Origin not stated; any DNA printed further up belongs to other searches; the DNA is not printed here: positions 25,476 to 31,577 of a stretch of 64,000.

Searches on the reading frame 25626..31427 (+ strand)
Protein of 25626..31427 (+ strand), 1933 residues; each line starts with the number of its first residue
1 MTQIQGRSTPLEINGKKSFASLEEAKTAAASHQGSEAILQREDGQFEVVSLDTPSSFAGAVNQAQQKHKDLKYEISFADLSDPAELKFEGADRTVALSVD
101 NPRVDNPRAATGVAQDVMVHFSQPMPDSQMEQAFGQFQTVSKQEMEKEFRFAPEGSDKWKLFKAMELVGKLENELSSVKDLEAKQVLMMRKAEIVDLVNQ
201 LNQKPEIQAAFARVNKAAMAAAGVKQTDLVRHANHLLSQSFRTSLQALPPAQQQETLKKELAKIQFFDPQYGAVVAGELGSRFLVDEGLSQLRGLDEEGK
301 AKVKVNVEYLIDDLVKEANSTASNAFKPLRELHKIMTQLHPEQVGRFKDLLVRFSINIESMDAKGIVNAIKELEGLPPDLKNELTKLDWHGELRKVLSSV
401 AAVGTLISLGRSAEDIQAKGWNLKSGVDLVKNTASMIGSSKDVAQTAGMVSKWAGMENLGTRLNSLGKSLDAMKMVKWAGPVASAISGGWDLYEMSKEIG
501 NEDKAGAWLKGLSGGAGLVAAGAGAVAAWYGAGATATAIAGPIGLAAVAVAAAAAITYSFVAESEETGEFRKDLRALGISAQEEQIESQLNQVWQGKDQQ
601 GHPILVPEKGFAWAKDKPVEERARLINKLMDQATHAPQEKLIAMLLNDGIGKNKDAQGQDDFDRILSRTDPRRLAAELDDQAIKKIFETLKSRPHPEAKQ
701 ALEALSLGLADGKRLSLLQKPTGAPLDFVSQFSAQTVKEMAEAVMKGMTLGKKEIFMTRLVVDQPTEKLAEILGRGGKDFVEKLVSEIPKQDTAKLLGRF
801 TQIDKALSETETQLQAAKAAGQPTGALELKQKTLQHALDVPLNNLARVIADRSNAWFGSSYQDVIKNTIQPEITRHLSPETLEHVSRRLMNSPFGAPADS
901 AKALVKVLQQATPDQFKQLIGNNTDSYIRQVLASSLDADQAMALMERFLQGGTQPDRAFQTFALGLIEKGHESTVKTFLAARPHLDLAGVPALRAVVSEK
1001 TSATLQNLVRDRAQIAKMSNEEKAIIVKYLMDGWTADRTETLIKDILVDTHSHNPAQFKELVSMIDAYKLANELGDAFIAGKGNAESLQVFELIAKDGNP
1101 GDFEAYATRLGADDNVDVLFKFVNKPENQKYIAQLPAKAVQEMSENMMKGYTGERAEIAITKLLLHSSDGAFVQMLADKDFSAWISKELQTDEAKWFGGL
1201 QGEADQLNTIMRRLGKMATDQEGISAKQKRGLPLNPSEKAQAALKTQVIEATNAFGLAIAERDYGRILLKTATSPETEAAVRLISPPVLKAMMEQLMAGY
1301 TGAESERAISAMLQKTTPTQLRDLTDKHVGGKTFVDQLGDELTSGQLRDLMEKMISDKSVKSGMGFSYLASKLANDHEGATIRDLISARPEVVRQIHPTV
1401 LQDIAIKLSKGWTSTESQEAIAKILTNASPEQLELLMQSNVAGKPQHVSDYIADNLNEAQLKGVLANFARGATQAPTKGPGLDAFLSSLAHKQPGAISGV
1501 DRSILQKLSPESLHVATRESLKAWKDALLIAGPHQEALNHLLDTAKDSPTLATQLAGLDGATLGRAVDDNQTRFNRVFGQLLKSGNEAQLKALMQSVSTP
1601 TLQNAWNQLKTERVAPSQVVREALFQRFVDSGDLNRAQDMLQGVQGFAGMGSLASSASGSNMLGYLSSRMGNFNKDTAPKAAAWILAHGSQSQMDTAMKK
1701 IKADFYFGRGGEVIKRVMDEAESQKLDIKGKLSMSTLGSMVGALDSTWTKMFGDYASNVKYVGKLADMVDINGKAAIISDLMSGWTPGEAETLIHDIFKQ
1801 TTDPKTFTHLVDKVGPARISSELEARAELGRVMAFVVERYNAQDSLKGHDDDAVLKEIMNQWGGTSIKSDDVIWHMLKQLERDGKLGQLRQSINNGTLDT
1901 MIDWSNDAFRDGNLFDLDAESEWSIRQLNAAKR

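Call 6: search_protein_families(library=pfam, proteins=[window:25626-31427:+], max_evalue=0.01)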
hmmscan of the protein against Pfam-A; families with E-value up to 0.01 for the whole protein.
window:25626-31427:+ (1933 aa): 1 family
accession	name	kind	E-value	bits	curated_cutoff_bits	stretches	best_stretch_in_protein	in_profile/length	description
PF14842.11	FliG_N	-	1.1e-05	26.4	25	1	872-952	22-99/104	FliG N-terminal domain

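Call 7: search_protein_families(library=ncbifam, proteins=[window:25626-31427:+], max_evalue=0.01)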
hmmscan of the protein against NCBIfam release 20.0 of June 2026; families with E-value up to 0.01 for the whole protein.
window:25626-31427:+ (1933 aa): 2 families
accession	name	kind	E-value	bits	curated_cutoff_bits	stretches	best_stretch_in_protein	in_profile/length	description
NF041559.1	BTH_I2691_fam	subfamily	5.4e-07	28.5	150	1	167-556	501-816/858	T6SS effector BTH_I2691 family protein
TIGR00207.1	fliG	equivalog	0.0082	15.5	226.7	0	869-951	26-105/338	flagellar motor switch protein FliG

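Call 8: search_protein_families(library=padloc, proteins=[window:25626-31427:+], max_evalue=0.01)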
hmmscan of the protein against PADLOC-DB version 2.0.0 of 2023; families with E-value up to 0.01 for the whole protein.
window:25626-31427:+ (1933 aa): 0 families

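Call 9: find_homologous_proteins(query=window:25626-31424:+)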
Query window:25626-31424:+ (1933 aa): 6 proteins with E <= 0.001 among 8000 candidates.
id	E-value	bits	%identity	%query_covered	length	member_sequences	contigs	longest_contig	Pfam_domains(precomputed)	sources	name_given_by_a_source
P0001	0.0e+0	4190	98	100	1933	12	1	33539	PF14842.12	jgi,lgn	-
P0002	0.0e+0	3328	78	100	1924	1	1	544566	PF14842.12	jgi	jgi:hypothetical protein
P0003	0.0e+0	2086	55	94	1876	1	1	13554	-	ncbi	-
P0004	0.0e+0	2064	52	100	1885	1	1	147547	-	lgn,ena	-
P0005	0.0e+0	1588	44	95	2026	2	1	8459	-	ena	-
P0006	0.0e+0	1520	52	76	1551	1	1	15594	-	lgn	-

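Call 10: find_encoding_contigs(protein=P0002, flank=10000, max_places=3)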
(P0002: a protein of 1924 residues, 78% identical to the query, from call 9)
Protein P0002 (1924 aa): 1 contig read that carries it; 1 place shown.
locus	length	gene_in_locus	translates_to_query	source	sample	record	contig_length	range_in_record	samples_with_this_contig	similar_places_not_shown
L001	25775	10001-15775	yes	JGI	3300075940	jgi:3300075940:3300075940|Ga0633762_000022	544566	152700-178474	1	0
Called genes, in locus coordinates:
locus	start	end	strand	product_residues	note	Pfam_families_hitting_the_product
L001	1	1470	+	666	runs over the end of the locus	PF07719:TPR_2 (faint), PF13428:TPR_14 (faint), PF13844:Glyco_transf_41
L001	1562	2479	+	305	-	PF00005:ABC_tran, PF13304:AAA_21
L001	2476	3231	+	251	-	PF01061:ABC2_membrane, PF12698:ABC2_membrane_3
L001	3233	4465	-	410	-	PF00535:Glycos_transf_2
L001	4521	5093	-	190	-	PF13640:2OG-FeII_Oxy_3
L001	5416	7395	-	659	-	PF16177:ACAS_N, PF00501:AMP-binding, PF13193:AMP-binding_C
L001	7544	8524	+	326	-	PF03881:Fructosamin_kin, PF01636:APH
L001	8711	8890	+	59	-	-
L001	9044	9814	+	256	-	-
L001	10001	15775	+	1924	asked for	PF14842:FliG_N (faint)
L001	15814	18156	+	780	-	PF00069:Pkinase, PF01636:APH (faint), PF07714:PK_Tyr_Ser-Thr, PF03109:ABC1 (faint), PF00069:Pkinase, PF07714:PK_Tyr_Ser-Thr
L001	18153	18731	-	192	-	PF02545:Maf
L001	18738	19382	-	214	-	-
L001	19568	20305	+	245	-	-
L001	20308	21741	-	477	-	PF00672:HAMP (weak), PF00512:HisKA, PF02518:HATPase_c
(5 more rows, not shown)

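Call 11: find_encoding_contigs(protein=P0004, flank=10000, max_places=3)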
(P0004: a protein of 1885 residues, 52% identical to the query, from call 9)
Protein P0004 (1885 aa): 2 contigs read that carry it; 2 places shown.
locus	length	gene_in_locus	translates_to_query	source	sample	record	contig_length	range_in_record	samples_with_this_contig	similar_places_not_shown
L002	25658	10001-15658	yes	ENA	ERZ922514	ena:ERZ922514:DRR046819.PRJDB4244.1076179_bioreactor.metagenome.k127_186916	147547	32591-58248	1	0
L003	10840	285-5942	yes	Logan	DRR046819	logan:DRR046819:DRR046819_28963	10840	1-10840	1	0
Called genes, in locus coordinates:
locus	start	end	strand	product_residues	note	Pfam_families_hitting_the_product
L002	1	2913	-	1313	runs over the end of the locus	PF03781:FGE-sulfatase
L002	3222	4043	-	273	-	PF02798:GST_N (weak), PF13417:GST_N_3, PF13409:GST_N_2, PF17172:GST_N_4 (weak), PF00043:GST_C, PF14497:GST_C_3 (weak), PF13410:GST_C_2 (weak)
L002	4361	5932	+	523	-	PF01229:Glyco_hydro_39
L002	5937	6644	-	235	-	-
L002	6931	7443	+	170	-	-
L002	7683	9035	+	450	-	PF10091:Glycoamylase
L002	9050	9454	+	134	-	PF04237:YjbR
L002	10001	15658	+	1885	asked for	-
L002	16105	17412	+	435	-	-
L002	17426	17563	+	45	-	-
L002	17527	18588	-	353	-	-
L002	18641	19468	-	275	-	PF00581:Rhodanese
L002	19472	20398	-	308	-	-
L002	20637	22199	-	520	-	PF00069:Pkinase, PF01636:APH (faint), PF07714:PK_Tyr_Ser-Thr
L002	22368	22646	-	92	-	-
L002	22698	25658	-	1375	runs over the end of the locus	PF01436:NHL (faint), PF07194:P2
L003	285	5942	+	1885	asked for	-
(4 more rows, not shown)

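Call 12: find_encoding_contigs(protein=P0003, flank=10000, max_places=3)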
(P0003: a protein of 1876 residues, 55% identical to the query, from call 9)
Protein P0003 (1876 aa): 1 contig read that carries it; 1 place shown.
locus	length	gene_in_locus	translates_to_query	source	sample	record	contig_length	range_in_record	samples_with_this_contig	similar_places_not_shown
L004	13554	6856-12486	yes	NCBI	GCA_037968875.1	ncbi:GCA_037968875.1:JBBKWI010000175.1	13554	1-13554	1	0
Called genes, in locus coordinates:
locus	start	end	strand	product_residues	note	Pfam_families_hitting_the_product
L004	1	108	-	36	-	?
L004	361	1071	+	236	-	PF00072:Response_reg, PF00486:Trans_reg_C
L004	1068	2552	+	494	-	PF00672:HAMP, PF00512:HisKA, PF02518:HATPase_c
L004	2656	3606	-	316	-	PF13499:EF-hand_7 (faint), PF00036:EF-hand_1 (faint), PF13202:EF-hand_5 (faint), PF13405:EF-hand_6 (faint), PF13441:Gly-zipper_YMGG (faint)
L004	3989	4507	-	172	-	-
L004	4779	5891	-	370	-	PF01385:OrfB_IS605, PF07282:Cas12f1-like_TNB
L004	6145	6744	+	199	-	-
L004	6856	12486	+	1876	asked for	-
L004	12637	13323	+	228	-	PF03412:Peptidase_C39, PF13529:Peptidase_C39_2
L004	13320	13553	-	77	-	?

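Call 13: find_encoding_contigs(protein=P0005, flank=10000, max_places=3)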
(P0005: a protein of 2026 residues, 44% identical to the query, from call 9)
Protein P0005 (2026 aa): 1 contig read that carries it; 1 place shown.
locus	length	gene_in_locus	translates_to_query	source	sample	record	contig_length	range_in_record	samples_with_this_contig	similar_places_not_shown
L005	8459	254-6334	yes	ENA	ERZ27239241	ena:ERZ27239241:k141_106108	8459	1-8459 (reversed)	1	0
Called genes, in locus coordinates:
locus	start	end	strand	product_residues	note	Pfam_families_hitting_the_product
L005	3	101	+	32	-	?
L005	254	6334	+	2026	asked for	-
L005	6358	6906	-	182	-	PF07273:DUF1439 (weak)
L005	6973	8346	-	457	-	PF00171:Aldedh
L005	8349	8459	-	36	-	?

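Call 14: find_encoding_contigs(protein=P0006, flank=10000, max_places=3)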
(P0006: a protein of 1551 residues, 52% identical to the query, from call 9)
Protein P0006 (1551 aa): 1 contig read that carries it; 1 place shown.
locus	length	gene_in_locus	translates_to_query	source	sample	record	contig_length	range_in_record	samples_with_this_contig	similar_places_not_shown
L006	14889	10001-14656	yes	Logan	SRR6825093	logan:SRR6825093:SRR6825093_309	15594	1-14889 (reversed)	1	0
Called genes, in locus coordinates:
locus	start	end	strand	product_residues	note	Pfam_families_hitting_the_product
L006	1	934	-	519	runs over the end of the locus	PF09820:AAA-ATPase_like, PF08011:PDDEXK_9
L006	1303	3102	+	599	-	-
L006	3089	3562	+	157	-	-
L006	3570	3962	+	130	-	PF14106:DUF4279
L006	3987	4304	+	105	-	PF14119:DUF4288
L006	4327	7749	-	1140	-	PF00176:SNF2-rel_dom, PF00270:DEAD (weak), PF00271:Helicase_C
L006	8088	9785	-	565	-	PF00041:fn3, PF16656:Pur_ac_phosph_N (faint), PF25059:FN3_DSCAM-DSCAML_C (faint), PF00041:fn3, PF01436:NHL (faint)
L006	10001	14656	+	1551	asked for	-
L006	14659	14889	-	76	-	?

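Call 15: find_encoding_contigs(protein=P0001, flank=10000, max_places=3)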
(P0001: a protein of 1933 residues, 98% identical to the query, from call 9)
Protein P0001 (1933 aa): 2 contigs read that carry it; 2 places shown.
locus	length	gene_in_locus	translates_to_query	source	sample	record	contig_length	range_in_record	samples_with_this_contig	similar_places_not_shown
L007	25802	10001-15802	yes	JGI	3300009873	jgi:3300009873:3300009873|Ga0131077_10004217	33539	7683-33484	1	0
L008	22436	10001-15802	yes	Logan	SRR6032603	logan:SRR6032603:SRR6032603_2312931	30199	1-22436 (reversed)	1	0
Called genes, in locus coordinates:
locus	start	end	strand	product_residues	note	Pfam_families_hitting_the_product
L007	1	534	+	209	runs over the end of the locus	-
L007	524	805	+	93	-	-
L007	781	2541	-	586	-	-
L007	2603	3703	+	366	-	-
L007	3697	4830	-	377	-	PF13489:Methyltransf_23, PF08241:Methyltransf_11, PF08242:Methyltransf_12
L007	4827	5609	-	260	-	PF01370:Epimerase, PF16363:GDP_Man_Dehyd, PF04321:RmlD_sub_bind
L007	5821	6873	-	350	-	PF08240:ADH_N, PF16912:Glu_dehyd_C, PF00107:ADH_zinc_N, PF13602:ADH_zinc_N_2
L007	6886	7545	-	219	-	PF01209:Ubie_methyltran, PF13489:Methyltransf_23, PF07021:MetW (weak), PF13847:Methyltransf_31, PF08241:Methyltransf_11, PF08242:Methyltransf_12, PF13649:Methyltransf_25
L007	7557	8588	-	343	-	PF01636:APH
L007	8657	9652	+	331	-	PF01636:APH, PF02958:EcKL (weak)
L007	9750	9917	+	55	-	-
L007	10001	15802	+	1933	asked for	PF14842:FliG_N (faint)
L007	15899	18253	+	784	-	PF00069:Pkinase, PF01636:APH (faint), PF07714:PK_Tyr_Ser-Thr, PF03109:ABC1 (faint), PF14531:Kinase-like (faint), PF00069:Pkinase, PF07714:PK_Tyr_Ser-Thr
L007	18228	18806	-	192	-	PF02545:Maf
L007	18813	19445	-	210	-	-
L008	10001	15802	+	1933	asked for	PF14842:FliG_N (faint)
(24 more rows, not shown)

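Call 18: search_solved_structures(query=window:25626-31424:+, max_evalue=1)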
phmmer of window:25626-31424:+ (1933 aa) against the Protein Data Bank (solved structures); distinct sequences matched with E-value up to 1: 0.
